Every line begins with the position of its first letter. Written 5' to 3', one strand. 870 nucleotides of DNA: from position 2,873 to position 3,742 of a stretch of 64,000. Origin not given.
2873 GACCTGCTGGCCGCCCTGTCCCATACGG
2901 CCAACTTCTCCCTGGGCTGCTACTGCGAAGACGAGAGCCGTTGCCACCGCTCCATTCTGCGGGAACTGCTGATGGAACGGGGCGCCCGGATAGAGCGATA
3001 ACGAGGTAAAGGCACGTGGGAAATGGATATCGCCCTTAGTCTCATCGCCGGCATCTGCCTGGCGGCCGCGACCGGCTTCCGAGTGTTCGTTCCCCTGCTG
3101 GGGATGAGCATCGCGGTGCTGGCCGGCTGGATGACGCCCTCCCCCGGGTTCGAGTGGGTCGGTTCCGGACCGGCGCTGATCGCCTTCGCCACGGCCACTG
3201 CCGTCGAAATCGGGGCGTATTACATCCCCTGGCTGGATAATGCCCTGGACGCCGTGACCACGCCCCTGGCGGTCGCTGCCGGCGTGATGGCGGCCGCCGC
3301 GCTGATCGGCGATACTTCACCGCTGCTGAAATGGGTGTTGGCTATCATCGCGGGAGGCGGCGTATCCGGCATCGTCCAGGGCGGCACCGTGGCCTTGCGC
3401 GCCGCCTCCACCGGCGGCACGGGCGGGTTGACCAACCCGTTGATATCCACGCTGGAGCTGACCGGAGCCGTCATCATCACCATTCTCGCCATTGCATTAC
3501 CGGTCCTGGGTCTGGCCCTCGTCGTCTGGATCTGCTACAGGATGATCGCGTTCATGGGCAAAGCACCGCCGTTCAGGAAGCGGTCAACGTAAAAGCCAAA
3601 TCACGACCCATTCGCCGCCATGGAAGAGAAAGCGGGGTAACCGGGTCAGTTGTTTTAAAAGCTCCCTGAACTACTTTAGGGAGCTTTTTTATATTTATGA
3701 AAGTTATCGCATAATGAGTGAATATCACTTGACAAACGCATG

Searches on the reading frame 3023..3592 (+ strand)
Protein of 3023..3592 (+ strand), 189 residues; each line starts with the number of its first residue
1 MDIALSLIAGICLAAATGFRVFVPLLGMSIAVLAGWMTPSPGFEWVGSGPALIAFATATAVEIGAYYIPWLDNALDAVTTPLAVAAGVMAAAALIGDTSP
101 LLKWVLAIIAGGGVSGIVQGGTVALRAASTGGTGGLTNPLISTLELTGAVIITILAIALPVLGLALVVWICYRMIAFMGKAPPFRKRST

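Call 73: search_protein_families(library=pfam, proteins=[window:3023-3592:+], max_evalue=0.00001)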
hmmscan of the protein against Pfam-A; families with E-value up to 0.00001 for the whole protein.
window:3023-3592:+ (189 aa): 1 family
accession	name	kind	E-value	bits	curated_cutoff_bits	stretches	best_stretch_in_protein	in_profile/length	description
PF13548.11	DUF4126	-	3.3e-45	154.4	27.5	1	7-174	1-172/175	Domain of unknown function (DUF4126)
